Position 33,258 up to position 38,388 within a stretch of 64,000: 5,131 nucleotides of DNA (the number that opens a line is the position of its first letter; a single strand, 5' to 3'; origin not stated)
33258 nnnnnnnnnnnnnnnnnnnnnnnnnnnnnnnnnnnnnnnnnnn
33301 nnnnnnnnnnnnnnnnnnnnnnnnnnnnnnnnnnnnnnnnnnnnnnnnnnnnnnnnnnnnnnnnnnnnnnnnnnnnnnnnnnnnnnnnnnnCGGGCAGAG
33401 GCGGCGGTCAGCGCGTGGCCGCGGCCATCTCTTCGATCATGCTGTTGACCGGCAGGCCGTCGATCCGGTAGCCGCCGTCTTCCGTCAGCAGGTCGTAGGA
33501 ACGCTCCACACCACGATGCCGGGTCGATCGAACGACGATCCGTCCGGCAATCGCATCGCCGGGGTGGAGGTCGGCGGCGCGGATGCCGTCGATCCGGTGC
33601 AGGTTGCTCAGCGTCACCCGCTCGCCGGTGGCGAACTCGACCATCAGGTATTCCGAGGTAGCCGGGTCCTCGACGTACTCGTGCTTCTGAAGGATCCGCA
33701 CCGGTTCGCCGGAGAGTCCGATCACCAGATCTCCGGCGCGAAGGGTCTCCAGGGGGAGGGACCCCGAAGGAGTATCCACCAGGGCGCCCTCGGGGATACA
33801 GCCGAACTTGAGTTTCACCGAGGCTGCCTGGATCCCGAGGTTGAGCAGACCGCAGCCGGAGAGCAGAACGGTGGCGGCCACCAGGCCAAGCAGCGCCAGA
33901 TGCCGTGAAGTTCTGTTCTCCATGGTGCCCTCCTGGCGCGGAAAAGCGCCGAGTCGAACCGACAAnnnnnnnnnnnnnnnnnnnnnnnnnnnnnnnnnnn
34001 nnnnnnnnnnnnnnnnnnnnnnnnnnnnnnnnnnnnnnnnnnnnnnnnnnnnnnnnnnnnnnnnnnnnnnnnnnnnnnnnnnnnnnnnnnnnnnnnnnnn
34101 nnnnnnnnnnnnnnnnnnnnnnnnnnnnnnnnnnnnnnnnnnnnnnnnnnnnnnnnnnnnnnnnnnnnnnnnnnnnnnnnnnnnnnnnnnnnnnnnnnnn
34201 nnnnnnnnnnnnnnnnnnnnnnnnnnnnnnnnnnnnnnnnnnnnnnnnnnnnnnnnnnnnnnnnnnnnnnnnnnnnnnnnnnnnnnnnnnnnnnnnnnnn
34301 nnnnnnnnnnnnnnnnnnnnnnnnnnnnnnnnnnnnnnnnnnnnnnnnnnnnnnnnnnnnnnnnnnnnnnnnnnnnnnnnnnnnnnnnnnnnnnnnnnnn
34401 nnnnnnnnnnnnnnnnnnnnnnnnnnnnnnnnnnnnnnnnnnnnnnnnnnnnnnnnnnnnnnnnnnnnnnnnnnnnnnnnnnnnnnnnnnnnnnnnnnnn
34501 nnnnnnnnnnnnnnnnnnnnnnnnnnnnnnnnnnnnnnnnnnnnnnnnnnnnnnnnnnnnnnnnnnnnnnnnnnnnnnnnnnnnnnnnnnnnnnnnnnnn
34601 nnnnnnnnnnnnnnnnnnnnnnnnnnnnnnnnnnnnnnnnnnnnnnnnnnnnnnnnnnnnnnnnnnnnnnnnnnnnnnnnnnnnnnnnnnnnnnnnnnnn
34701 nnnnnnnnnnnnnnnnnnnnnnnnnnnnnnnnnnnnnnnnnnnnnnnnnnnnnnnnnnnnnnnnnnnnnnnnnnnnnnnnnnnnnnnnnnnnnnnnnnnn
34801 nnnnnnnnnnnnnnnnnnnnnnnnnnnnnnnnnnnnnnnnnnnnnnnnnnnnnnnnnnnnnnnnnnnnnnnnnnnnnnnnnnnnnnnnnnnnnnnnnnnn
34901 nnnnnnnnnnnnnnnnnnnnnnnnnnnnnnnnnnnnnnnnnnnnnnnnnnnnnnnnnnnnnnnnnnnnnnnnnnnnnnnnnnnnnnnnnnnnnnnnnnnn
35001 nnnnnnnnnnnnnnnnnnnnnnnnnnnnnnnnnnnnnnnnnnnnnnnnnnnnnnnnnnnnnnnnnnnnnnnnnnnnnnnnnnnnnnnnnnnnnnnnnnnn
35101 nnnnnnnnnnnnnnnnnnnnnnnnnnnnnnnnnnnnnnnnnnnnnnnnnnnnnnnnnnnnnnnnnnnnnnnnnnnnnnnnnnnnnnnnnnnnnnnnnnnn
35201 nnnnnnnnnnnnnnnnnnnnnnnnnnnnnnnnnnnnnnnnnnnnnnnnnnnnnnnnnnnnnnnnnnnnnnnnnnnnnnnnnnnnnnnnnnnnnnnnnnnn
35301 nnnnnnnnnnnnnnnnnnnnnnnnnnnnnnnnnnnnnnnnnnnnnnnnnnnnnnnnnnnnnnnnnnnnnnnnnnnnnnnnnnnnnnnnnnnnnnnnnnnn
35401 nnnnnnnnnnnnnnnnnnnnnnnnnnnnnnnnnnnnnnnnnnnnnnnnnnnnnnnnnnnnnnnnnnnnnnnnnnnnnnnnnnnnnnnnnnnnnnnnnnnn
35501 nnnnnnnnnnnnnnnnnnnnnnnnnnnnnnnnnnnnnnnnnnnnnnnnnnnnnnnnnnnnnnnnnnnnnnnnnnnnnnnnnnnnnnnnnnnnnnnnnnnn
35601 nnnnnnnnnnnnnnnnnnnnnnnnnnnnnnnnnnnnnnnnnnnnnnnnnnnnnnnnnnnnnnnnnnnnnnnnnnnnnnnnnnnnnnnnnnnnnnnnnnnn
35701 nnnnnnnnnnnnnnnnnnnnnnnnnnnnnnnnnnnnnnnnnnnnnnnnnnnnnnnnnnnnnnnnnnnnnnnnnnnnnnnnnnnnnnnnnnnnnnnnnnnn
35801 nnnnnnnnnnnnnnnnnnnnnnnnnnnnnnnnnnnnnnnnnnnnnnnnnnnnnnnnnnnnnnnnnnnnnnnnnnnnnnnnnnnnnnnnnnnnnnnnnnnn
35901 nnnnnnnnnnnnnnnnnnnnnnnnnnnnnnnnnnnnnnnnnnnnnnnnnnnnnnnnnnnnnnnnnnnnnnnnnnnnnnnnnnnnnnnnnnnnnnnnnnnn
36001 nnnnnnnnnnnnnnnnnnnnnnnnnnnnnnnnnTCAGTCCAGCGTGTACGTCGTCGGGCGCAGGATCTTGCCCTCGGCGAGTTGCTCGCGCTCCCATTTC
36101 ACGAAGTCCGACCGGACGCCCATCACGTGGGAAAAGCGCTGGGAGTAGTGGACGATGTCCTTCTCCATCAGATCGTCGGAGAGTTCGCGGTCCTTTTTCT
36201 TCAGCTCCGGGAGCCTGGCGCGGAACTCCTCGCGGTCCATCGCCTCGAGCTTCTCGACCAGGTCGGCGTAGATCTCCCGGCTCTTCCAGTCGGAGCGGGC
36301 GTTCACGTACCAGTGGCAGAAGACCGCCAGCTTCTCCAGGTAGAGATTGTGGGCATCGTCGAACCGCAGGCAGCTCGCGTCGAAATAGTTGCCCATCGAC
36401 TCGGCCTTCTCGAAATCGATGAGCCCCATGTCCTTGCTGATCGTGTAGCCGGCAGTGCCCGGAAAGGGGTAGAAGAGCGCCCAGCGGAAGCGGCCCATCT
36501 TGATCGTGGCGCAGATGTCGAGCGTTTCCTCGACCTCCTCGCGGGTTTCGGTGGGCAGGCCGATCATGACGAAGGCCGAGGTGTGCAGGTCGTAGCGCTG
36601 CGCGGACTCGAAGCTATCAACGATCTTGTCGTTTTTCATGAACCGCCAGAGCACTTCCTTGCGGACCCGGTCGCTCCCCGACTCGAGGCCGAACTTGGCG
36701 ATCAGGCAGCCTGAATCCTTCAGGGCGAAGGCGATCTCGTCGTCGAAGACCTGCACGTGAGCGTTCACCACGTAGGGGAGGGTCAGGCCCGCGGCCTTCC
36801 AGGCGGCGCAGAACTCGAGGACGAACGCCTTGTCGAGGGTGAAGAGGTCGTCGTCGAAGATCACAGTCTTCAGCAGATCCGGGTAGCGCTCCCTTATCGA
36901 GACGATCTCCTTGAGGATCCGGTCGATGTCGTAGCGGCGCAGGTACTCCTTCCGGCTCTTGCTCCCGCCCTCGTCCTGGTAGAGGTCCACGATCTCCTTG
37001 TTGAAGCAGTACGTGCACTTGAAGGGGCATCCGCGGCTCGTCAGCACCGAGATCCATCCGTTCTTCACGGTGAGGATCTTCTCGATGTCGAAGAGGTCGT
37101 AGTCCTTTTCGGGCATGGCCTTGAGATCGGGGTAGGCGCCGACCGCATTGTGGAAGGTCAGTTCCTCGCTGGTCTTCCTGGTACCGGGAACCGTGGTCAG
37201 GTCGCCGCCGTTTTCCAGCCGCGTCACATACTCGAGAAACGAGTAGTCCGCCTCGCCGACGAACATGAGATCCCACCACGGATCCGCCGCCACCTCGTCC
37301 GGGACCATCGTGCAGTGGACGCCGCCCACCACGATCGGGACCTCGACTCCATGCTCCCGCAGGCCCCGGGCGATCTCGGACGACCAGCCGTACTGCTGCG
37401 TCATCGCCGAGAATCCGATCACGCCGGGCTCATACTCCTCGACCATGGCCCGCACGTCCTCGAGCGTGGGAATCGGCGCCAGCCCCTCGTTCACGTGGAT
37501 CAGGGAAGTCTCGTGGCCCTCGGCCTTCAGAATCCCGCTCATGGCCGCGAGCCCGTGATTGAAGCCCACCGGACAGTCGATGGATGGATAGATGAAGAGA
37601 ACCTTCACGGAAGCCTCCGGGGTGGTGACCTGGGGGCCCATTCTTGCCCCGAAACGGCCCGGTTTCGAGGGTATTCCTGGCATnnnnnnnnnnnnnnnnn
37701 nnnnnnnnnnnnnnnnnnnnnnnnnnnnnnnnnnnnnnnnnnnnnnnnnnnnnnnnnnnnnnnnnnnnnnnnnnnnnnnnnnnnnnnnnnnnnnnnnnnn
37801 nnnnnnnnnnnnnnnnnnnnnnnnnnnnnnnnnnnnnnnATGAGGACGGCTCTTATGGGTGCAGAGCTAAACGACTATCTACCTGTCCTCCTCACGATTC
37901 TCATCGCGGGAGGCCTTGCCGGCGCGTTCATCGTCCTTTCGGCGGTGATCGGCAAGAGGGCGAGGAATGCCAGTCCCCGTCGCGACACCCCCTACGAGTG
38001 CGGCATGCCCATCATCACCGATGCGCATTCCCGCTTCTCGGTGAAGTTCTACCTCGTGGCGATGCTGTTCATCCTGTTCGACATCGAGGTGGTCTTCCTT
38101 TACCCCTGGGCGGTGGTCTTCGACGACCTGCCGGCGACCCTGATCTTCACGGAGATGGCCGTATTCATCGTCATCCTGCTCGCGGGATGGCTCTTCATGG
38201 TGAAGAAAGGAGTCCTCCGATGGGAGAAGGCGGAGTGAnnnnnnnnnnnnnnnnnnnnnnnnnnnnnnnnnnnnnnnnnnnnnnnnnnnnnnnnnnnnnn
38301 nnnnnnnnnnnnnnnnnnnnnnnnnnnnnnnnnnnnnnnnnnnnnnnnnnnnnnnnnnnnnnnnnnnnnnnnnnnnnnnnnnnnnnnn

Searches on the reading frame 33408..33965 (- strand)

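Call 52: search_protein_families(library=pfam, proteins=[window:33408-33965:-], max_evalue=0.001)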
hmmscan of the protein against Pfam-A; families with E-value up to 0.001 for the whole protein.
window:33408-33965:- (185 aa): 1 family
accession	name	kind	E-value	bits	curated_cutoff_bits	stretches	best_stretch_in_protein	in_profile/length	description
PF13403.11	Hint_2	-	9.6e-06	26.5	28.4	1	56-94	2-40/147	Hint domain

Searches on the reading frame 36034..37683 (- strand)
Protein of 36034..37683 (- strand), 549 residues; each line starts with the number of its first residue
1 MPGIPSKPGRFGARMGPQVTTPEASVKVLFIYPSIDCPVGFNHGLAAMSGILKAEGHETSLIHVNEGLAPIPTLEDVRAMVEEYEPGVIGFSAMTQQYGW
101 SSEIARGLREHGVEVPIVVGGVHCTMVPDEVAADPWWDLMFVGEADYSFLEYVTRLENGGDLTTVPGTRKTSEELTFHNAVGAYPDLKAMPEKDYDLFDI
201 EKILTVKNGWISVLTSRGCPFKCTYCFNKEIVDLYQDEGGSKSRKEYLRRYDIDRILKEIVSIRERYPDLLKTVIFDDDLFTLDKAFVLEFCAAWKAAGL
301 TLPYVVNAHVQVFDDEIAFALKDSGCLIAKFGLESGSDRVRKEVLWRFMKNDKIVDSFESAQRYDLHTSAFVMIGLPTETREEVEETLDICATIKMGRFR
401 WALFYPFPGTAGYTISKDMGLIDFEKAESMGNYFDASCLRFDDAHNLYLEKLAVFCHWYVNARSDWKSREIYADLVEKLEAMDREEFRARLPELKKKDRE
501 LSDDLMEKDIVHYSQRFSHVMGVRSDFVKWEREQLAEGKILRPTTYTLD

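Call 34: search_protein_families(library=pfam, proteins=[window:36034-37683:-], max_evalue=0.01)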
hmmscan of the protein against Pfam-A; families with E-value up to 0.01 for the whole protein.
window:36034-37683:- (549 aa): 3 families
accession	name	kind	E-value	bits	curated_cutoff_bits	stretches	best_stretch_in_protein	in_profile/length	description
PF04055.27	Radical_SAM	-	1.5e-18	68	29.5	1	214-389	2-164/166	Radical SAM superfamily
PF02310.24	B12-binding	-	1.2e-14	54.6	32.1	1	42-150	14-118/121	B12 binding domain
PF19864.5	Radical_SAM_N2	-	0.0097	15.8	29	0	110-157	81-126/151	Radical SAM proteins, N-terminal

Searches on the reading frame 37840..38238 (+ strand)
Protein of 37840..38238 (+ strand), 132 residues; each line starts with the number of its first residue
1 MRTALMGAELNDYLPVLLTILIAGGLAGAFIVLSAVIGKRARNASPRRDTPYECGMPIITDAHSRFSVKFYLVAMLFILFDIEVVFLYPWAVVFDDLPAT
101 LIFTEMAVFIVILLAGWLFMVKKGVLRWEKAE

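Call 52: search_protein_families(library=pfam, proteins=[window:37840-38238:+], max_evalue=0.001)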
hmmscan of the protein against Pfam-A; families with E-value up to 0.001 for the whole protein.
window:37840-38238:+ (132 aa): 1 family
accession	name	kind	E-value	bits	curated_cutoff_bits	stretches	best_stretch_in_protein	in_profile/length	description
PF00507.24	Oxidored_q4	-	7e-33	113.2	23.3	1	30-128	4-99/99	NADH-ubiquinone/plastoquinone oxidoreductase, chain 3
